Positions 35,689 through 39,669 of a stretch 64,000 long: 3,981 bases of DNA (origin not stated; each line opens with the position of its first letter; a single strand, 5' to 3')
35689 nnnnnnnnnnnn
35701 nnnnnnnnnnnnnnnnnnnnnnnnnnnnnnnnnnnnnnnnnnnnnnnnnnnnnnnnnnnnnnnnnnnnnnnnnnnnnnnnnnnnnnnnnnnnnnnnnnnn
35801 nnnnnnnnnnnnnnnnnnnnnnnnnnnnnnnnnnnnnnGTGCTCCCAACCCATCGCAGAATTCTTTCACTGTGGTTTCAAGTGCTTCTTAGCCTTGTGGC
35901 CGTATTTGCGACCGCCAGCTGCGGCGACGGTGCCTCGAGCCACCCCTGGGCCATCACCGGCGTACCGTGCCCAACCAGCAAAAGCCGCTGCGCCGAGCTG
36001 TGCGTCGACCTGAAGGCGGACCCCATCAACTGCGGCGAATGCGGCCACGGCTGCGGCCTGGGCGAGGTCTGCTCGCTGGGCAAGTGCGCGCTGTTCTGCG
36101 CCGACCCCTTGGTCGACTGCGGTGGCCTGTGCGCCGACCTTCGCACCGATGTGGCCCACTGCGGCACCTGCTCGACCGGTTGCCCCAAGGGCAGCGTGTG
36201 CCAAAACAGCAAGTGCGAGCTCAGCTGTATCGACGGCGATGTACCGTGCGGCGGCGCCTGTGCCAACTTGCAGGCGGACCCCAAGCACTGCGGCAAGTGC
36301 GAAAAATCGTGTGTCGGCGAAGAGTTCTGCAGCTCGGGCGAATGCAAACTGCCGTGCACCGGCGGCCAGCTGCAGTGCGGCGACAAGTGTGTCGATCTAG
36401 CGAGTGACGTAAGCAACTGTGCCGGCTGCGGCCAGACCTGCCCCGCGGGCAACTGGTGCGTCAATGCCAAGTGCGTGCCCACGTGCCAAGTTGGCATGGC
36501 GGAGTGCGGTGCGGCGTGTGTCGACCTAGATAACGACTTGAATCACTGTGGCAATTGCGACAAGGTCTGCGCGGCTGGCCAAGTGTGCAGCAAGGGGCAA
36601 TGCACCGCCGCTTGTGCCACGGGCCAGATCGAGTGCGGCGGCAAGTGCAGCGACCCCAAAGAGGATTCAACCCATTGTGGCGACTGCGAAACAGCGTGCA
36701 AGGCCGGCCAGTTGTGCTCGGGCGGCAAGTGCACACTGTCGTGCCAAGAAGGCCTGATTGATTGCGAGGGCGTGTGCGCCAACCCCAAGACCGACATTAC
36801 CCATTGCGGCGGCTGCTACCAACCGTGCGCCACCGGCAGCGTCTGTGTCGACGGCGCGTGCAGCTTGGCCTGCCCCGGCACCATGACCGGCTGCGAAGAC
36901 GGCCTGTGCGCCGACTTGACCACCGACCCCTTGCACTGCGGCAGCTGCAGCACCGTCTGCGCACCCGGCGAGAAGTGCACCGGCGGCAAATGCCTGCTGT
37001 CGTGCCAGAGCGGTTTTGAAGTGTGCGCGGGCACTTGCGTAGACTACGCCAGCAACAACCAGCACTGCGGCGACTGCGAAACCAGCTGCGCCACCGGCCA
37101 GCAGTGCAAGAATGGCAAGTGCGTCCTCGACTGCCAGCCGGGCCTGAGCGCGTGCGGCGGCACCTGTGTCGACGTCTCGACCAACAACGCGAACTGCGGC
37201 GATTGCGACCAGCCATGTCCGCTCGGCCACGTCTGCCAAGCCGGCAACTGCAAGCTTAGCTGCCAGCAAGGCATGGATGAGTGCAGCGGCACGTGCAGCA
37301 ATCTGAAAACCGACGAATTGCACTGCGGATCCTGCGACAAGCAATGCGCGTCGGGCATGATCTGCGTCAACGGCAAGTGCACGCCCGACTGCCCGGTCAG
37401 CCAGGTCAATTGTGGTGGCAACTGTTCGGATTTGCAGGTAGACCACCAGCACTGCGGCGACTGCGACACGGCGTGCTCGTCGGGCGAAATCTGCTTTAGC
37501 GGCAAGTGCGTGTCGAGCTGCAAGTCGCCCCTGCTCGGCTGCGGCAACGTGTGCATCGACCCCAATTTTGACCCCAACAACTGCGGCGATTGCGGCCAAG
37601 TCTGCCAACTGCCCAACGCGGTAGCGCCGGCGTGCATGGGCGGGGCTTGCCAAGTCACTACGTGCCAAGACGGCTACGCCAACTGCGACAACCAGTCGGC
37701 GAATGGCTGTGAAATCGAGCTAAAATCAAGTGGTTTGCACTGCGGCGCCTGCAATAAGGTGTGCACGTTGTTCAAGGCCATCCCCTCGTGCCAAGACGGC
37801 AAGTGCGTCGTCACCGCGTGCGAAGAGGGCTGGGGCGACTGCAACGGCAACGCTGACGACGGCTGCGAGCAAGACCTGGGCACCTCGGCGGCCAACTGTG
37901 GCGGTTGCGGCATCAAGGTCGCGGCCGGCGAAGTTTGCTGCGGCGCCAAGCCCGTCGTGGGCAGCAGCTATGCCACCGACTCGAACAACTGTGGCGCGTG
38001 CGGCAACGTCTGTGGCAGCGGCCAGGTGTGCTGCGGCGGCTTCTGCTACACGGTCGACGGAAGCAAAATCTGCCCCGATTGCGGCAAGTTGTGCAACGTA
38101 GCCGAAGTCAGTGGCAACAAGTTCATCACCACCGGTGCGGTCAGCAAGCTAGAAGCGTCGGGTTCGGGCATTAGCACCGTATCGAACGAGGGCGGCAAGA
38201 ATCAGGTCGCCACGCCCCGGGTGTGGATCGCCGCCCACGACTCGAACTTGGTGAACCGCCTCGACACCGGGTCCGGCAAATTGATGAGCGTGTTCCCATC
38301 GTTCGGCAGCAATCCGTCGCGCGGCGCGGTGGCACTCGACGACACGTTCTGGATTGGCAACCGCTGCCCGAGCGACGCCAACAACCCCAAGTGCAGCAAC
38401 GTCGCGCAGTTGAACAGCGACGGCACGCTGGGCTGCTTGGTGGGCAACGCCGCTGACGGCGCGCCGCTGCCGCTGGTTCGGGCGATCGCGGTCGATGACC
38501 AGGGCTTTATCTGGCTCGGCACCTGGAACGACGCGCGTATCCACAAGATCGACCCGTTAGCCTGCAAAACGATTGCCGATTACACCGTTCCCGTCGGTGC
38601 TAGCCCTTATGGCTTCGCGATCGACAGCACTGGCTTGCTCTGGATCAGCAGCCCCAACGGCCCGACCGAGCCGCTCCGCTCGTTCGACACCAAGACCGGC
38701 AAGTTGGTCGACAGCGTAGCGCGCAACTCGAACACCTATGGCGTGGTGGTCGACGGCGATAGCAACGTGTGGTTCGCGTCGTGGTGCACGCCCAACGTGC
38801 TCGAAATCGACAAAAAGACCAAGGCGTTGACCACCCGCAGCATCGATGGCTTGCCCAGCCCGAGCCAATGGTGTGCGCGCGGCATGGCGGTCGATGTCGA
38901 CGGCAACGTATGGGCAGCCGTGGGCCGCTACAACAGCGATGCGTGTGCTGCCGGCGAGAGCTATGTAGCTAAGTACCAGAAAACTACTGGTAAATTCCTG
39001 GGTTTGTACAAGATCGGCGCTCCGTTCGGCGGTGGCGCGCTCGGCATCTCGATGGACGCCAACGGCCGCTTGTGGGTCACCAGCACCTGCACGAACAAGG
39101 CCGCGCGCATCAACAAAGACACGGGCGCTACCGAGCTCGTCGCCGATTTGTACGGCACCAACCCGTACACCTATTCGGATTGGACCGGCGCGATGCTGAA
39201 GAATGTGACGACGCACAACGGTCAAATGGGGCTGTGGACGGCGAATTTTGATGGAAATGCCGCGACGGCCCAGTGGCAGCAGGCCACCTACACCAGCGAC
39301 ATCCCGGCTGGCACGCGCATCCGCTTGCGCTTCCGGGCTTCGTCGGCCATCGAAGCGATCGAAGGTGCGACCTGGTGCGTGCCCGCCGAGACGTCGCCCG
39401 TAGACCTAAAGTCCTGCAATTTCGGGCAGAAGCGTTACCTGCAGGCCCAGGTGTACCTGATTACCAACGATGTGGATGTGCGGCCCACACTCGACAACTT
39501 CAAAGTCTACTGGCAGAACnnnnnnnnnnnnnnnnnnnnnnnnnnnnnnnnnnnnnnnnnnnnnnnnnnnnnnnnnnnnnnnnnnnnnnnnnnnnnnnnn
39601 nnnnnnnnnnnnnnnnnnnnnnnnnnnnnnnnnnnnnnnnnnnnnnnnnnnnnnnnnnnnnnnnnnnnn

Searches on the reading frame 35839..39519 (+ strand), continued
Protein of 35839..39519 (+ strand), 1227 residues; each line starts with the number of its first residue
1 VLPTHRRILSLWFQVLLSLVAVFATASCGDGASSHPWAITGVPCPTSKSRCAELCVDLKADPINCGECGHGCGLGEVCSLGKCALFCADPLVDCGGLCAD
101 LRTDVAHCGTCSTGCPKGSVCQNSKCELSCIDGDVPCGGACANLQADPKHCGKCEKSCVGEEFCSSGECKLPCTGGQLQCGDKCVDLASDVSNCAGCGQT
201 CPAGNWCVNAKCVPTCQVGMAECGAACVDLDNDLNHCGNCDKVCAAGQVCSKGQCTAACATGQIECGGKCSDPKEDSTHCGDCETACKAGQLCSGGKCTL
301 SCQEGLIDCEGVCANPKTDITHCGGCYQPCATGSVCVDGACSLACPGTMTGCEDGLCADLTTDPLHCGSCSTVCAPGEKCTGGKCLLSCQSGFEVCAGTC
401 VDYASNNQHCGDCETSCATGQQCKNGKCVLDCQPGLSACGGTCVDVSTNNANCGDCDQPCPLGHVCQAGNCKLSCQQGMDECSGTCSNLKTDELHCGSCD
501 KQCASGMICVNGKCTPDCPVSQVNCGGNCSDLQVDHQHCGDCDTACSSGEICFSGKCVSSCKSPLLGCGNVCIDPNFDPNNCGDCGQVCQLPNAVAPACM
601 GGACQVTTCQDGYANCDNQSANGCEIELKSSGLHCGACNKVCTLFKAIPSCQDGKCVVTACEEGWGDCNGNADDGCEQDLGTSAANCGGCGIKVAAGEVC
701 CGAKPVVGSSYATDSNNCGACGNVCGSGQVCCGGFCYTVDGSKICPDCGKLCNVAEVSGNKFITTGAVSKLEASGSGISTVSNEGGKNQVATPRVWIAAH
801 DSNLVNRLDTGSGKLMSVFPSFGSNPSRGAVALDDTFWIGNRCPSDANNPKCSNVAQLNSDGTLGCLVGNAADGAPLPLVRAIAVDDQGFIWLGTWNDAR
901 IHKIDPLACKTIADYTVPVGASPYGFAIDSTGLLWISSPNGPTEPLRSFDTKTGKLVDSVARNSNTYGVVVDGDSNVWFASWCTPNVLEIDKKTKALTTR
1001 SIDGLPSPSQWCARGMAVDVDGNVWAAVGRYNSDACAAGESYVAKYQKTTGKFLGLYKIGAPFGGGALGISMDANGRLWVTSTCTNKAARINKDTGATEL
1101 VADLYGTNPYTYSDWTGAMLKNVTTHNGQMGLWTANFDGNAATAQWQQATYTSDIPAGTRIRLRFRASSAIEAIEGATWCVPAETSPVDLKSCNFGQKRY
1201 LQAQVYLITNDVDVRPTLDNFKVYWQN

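Call 59: find_encoding_contigs(protein=P0013, flank=6000, max_places=2)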
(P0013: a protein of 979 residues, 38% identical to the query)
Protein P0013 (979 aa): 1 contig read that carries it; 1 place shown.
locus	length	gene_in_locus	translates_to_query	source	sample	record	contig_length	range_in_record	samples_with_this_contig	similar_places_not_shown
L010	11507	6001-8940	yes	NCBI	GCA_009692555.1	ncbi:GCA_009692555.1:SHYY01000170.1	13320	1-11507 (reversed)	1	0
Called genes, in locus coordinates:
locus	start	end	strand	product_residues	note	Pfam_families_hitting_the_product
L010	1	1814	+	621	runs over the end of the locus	PF13492:GAF_3 (weak), PF00989:PAS, PF08448:PAS_4, PF13426:PAS_9, PF00512:HisKA, PF13581:HATPase_c_2 (weak), PF02518:HATPase_c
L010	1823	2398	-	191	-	PF05685:Uma2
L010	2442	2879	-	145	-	PF03653:UPF0093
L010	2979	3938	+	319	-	-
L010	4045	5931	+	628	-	-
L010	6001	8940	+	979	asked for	PF04885:Stig1 (weak), PF08450:SGL (faint), PF04885:Stig1, PF07494:Reg_prop (faint), PF24684:Vgb_lyase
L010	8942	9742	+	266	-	PF03781:FGE-sulfatase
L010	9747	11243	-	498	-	PF19864:Radical_SAM_N2, PF04055:Radical_SAM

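Call 60: find_encoding_contigs(protein=P0011, flank=6000, max_places=2)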
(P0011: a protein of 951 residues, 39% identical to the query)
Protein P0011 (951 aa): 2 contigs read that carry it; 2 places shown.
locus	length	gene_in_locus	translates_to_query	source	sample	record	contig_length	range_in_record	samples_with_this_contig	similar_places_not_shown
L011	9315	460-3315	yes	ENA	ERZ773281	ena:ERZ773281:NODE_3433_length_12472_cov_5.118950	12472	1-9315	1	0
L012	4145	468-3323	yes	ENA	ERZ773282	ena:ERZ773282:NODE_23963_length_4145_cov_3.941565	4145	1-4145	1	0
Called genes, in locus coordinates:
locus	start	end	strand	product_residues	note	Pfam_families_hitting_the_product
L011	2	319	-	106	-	?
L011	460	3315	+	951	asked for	PF04885:Stig1, PF08450:SGL (faint)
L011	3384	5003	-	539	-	PF26675:DUF8224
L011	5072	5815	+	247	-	-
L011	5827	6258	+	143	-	-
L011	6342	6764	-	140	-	-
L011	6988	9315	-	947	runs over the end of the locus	PF00350:Dynamin_N, PF01926:MMR_HSR1 (faint), PF13676:TIR_2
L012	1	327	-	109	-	?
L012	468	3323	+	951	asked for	PF04885:Stig1, PF08450:SGL (faint)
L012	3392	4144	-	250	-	?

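Call 61: find_encoding_contigs(protein=P0004, flank=6000, max_places=2)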
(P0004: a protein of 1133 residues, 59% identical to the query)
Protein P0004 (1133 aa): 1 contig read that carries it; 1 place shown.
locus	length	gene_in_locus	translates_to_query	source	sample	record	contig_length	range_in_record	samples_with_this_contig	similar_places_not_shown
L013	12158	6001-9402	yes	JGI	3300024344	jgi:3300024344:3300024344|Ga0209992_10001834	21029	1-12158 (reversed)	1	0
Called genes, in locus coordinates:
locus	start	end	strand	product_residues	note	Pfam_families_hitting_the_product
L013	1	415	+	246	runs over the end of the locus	PF00106:adh_short, PF08659:KR (weak), PF13561:adh_short_C2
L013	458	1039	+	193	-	PF01814:Hemerythrin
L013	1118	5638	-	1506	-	PF00526:Dicty_CTDC (weak), PF01033:Somatomedin_B (weak), PF00526:Dicty_CTDC (weak), PF01033:Somatomedin_B (weak), PF25390:WD40_RLD, PF13540:RCC1_2, PF00415:RCC1 (weak), PF25390:WD40_RLD, +1 more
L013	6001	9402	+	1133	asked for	PF04885:Stig1, PF08450:SGL (faint), PF04885:Stig1, PF24684:Vgb_lyase, PF07494:Reg_prop (faint)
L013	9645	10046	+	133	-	-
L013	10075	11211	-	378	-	PF02412:TSP_3 (faint)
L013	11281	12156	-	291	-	?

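Call 62: search_protein_families(library=ncbifam, proteins=[L010:9747-11243:-, L010:8942-9742:+], max_evalue=0.01)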
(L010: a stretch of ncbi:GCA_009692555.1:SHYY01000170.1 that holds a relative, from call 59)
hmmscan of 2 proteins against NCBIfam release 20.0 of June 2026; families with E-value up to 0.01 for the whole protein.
L010:9747-11243:- (498 aa): 10 families
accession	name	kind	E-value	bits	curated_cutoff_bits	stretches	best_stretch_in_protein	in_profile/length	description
TIGR03960.1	rSAM_fuse_unch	hypoth_equivalog_domain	5.2e-60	203.6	462.3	2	18-196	15-201/605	TIGR03960 family B12-binding radical SAM protein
TIGR04013.1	B12_SAM_MJ_1487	hypoth_equivalog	1e-10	41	251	2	131-255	70-179/382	TIGR04013 family B12-binding domain/radical SAM domain-containing protein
TIGR04385.1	B12_rSAM_cofa1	equivalog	2.7e-10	40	450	1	152-389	123-363/438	B12 lower ligand biosynthesis radical SAM protein BzaD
TIGR04072.2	rSAM_ladder_B12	equivalog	1.4e-07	30.6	360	1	215-382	168-341/443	lipid biosynthesis B12-binding/radical SAM protein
TIGR04014.1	B12_SAM_MJ_0865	equivalog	1.4e-06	27.3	360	1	126-389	63-335/434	methyl-coenzyme M reductase glutamine C-methyltransferase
TIGR00089.1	TIGR00089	subfamily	1.5e-05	24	251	1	220-390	133-318/429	MiaB/RimO family radical SAM methylthiotransferase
TIGR01579.1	MiaB-like-C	equivalog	0.00022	20.6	357.05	1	230-410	143-335/416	tRNA (N(6)-L-threonylcarbamoyladenosine(37)-C(2))-methylthiotransferase MtaB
TIGR04190.1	B12_SAM_Ta0216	equivalog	0.0022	16.6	500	1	328-395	332-400/554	TIGR04190 family B12-binding domain/radical SAM domain protein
TIGR04479.1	bcpD_PhpK_rSAM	subfamily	0.0065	14.9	600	0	302-382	322-401/504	PhpK family radical SAM P-methyltransferase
NF038135.1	rSAM_Rv2578c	equivalog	0.008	15.3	430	0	224-250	58-84/317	Rv2578c family radical SAM protein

L010:8942-9742:+ (266 aa): 1 family
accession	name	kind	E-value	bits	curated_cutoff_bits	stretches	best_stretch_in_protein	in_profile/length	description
NF041186.1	SenA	equivalog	0.00015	21.3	420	1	107-153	266-312/382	selenoneine synthase SenA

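Call 78: search_protein_families(library=ncbifam, proteins=[P0012, P0007], max_evalue=0.1)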
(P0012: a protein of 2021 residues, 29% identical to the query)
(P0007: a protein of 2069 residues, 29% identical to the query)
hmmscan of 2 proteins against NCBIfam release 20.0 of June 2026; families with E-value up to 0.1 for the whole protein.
P0012 (2021 aa): 1 family
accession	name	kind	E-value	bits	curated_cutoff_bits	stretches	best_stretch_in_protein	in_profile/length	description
NF041328.1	C_rich_MXAN6577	subfamily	3.9e-26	91.7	100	10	889-1039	21-144/145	MXAN_6577-like cysteine-rich protein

P0007 (2069 aa): 1 family
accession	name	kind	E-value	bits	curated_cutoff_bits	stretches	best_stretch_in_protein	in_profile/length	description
NF041328.1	C_rich_MXAN6577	subfamily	1.5e-92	307.1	100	18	936-1062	33-144/145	MXAN_6577-like cysteine-rich protein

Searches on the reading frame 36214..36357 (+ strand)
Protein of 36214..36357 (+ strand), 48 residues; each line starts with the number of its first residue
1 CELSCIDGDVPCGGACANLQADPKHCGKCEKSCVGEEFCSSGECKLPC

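Call 45: search_protein_families(library=pfam, proteins=[window:36214-36357:+], max_evalue=1)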
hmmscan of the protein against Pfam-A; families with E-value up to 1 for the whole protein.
seq(48 aa): 1 family
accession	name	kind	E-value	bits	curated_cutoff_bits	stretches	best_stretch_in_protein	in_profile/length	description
PF04885.19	Stig1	-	8.3e-08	33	24.1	1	1-45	39-83/85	Stigma-specific STIG1-like protein family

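Call 57: search_protein_families(library=pfam, proteins=[window:36226-36345:+], max_evalue=10)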
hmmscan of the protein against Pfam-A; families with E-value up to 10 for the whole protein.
seq(40 aa): 1 family
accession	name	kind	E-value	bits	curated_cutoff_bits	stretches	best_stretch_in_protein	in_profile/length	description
PF04885.19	Stig1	-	3.2e-06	28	24.1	1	3-40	45-82/85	Stigma-specific STIG1-like protein family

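Call 78: search_protein_families(library=ncbifam, proteins=[window:36214-36357:+], max_evalue=0.1)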
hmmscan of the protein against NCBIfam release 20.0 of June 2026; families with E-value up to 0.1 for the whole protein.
seq(48 aa): 1 family
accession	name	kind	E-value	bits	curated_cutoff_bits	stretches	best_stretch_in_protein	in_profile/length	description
NF041328.1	C_rich_MXAN6577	subfamily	1.5e-08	34.7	100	1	4-48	61-105/145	MXAN_6577-like cysteine-rich protein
